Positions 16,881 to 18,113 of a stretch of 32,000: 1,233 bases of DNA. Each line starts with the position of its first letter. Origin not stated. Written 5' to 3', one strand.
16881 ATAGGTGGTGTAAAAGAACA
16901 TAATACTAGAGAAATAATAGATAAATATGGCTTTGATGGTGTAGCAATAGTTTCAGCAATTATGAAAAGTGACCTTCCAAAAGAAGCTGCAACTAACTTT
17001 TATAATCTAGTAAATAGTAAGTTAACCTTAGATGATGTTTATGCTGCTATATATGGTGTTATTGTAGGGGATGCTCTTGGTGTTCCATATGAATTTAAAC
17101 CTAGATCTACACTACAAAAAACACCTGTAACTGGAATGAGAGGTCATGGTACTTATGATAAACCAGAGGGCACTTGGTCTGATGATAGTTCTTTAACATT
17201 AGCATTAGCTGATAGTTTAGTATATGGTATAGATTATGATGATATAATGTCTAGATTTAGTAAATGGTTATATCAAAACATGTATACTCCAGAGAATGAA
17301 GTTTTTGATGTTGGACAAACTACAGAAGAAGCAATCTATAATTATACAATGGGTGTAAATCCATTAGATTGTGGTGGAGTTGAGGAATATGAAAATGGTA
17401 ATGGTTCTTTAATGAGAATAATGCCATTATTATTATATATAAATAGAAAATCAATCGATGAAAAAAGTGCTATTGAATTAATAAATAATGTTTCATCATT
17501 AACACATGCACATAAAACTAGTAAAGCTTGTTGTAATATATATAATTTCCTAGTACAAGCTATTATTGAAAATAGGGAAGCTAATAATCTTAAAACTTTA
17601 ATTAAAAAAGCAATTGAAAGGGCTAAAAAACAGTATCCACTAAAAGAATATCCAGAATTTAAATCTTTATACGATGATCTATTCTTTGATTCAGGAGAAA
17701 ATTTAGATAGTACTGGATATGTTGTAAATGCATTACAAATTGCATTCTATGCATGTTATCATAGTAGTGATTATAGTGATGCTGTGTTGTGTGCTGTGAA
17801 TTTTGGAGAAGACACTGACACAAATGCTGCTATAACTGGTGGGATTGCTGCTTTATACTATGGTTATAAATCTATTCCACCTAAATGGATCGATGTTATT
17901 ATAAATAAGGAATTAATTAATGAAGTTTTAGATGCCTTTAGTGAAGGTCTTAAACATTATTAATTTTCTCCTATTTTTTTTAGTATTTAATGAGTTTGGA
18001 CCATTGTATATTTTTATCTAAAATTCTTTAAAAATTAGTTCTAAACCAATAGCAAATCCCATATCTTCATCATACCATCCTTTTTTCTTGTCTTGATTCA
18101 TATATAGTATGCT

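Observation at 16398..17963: ThiE fused in-frame to an apparently active ADP-ribosylglycohydrolase (ARH/DraG-family) domain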

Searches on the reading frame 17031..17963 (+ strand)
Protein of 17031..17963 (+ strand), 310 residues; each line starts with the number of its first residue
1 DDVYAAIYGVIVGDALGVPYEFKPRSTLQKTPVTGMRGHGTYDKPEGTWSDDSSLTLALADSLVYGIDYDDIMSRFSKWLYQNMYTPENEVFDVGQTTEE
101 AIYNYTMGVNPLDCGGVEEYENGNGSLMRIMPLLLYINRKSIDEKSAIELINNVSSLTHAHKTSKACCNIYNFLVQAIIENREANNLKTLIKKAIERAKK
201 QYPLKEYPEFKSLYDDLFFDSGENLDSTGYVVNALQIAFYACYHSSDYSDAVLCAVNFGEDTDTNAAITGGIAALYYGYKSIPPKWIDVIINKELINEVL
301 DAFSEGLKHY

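Call 27: search_solved_structures(query=window:17031-17963:+, max_evalue=0.00001, show_alignments=4)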
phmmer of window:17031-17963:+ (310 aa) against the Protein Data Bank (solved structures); distinct sequences matched with E-value up to 0.00001: 8.
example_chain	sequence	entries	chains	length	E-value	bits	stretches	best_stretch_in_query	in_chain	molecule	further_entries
8za7_A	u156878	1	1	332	4.1e-68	232.9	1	6-307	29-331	Lmo0067 protein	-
6dre_A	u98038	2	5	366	2e-34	122.2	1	4-300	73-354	ADP-ribosyl-(Dinitrogen reductase) hydrolase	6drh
2cwc_A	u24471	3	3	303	9.4e-29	103.6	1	5-294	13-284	ADP-ribosylglycohydrolase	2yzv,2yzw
1t5j_A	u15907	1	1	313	2.1e-21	79.5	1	1-301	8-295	Hypothetical protein MJ1187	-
3g9d_A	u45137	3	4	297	5.4e-17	65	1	6-300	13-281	Dinitrogenase reductase activating glucohydrolase | Dinitrogenase reductase activacting glicohydrolase | ADP-ribosyl-(Dinitrogen reductase) hydrolase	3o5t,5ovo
2woc_A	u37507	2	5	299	9.1e-17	64.2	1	4-290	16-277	ADP-RIBOSYL-[DINITROGEN REDUCTASE] GLYCOHYDROLASE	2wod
2woe_A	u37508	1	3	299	3e-16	62.5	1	4-290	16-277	ADP-RIBOSYL-[DINITROGEN REDUCTASE] GLYCOHYDROLASE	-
6g1p_A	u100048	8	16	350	1.1e-06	31.1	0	251-287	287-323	ADP-ribosylhydrolase like 2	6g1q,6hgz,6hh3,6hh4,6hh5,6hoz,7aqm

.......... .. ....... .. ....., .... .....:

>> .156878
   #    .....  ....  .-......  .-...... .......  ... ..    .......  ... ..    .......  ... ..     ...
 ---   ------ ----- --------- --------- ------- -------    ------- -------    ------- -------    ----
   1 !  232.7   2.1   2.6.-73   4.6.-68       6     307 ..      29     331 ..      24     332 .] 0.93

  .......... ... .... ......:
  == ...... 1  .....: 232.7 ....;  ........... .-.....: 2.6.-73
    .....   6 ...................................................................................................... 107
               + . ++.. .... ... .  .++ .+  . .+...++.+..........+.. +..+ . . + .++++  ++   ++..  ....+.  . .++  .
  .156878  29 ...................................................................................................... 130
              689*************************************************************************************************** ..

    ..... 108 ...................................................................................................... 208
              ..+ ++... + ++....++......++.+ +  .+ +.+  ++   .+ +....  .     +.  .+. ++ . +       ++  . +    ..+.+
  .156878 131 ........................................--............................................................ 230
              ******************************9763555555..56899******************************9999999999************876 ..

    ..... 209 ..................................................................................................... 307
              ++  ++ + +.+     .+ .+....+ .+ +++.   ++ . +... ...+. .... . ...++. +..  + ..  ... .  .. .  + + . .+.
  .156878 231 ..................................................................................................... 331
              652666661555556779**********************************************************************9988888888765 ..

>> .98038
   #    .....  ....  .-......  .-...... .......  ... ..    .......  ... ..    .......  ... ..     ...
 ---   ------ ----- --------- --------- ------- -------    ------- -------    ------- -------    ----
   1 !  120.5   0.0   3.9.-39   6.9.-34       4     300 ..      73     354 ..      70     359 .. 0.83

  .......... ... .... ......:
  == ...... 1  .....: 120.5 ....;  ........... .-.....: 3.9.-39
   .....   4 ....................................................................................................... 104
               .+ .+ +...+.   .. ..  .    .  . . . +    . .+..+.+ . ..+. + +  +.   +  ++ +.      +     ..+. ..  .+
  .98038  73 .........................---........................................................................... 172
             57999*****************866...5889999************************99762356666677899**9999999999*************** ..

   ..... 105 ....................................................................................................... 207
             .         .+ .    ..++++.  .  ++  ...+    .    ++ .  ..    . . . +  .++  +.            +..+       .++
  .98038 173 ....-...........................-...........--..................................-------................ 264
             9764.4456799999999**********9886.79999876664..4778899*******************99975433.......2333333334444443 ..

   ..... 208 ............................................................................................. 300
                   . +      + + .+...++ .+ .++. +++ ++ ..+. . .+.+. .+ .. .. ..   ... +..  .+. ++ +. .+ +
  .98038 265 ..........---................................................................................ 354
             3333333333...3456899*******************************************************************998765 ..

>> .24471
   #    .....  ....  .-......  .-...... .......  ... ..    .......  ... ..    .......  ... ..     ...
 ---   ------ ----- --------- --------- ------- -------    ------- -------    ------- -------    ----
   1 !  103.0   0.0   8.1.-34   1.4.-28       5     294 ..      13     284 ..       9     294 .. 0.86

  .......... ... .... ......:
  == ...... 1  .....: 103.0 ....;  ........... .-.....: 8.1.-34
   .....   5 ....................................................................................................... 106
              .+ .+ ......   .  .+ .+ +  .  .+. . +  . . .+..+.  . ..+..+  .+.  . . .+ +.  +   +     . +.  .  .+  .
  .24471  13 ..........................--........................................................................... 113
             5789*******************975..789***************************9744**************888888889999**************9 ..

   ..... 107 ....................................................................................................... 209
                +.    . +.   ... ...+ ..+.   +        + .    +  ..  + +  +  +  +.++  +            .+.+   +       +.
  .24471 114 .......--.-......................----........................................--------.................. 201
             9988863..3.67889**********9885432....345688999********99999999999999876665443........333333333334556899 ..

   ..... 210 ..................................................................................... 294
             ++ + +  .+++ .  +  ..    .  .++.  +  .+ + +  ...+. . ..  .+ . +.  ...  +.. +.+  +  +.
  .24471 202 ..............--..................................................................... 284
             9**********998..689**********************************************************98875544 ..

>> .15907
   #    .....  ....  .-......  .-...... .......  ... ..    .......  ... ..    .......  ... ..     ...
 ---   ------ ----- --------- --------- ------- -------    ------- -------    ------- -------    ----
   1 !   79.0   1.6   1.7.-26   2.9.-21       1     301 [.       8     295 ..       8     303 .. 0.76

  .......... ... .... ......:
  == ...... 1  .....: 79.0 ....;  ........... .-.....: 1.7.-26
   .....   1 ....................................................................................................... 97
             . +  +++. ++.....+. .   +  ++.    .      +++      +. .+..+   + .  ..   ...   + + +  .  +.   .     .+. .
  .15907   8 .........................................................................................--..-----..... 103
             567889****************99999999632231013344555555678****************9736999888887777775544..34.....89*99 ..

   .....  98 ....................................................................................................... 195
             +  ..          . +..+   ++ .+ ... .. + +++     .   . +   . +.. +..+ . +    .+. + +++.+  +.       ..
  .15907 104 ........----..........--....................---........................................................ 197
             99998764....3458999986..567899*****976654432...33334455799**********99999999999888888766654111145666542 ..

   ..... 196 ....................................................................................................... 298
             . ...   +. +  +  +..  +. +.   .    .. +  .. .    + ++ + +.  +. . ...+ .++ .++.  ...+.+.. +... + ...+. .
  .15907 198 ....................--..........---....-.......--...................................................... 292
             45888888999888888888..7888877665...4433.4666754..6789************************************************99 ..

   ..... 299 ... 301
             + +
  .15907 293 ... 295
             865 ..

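Call 35: find_related_loci(query=A1, collection=metagenome_contigs, flank=6000)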
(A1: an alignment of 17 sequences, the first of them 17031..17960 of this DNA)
Query A1 (310 aa) in metagenome_contigs; peptide patterns used: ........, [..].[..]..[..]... (x = any residue, [..] = any of these).
600 stretches matched a pattern (row limit reached: there are more); 503 encode a relative of the query (tblastn E <= 1e-3); the best 80 are kept; 80 distinct loci.
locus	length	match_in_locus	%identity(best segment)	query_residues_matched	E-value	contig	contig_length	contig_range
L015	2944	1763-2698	49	1-310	6e-92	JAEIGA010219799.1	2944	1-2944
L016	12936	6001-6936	45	3-307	8e-85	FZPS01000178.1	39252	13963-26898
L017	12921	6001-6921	45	1-303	4e-84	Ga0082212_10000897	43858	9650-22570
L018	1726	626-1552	43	3-304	2e-87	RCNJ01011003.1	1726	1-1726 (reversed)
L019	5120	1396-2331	45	1-307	4e-83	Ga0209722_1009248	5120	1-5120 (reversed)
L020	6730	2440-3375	44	3-307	5e-82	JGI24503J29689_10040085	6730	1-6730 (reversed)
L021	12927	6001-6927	45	3-304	1e-81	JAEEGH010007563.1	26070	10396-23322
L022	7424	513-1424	46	3-299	3e-81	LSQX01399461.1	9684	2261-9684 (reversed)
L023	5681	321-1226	44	1-303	1e-80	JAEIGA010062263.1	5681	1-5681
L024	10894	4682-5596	43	5-305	8e-80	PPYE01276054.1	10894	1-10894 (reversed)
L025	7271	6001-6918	46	6-300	7e-80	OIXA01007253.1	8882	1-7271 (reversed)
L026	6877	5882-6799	46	6-300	1e-79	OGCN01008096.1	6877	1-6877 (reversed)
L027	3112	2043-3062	39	3-308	2e-79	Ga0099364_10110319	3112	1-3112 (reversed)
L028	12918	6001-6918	44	6-300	2e-78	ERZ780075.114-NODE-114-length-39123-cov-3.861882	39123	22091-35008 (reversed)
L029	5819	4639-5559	47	6-305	2e-78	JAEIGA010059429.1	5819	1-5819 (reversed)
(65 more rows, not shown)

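Call 39: search_protein_families(library=pfam, alignment_id=A2, max_evalue=0.00001)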
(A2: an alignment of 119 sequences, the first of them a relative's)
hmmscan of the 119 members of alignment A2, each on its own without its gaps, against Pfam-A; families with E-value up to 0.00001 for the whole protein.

A. member 1, L016:5198-5881:+ (228 aa): 2 families
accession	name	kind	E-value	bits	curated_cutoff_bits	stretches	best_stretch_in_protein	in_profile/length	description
PF07853.16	DUF1648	-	1.4e-17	63.5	28.7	1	11-56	2-48/49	Domain of unknown function (DUF1648)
PF13630.11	SdpI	-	1.4e-14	54.4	28.2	1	148-218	2-71/71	SdpI/YfhL protein family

B. families by the number of members that match (of 119 scanned): 108 families (the first 25 are shown)
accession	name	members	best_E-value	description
PF18299.6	R2K_2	4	3e-40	ATP-grasp domain, R2K clade family 2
PF14243.11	R2K_3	4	4e-33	ATP-grasp domain, R2K clade family 3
PF25583.1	WCX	4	2.9e-17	WCX domain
PF13280.12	WYL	4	1.8e-14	WYL domain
PF00583.31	Acetyltransf_1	3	1.8e-12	Acetyltransferase (GNAT) family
PF03747.19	ADP_ribosyl_GH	2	9.3e-73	ADP-ribosylglycohydrolase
PF01661.27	Macro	2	6.7e-48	Macro domain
PF13302.13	Acetyltransf_3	2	4.9e-30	Acetyltransferase (GNAT) domain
PF05362.19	Lon_C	2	1.5e-29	Lon protease (S16) C-terminal proteolytic domain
PF14281.12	PDDEXK_4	2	2.5e-26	PD-(D/E)XK nuclease superfamily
PF13304.12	AAA_21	2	6.6e-19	AAA domain, putative AbiEii toxin, Type IV TA system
PF00005.33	ABC_tran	2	4.9e-17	ABC transporter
PF00158.32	Sigma54_activat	2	3.5e-16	Sigma-54 interaction domain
PF01381.28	HTH_3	2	4.1e-16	Helix-turn-helix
PF13541.12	ChlI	2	1.8e-08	Subunit ChlI of Mg-chelatase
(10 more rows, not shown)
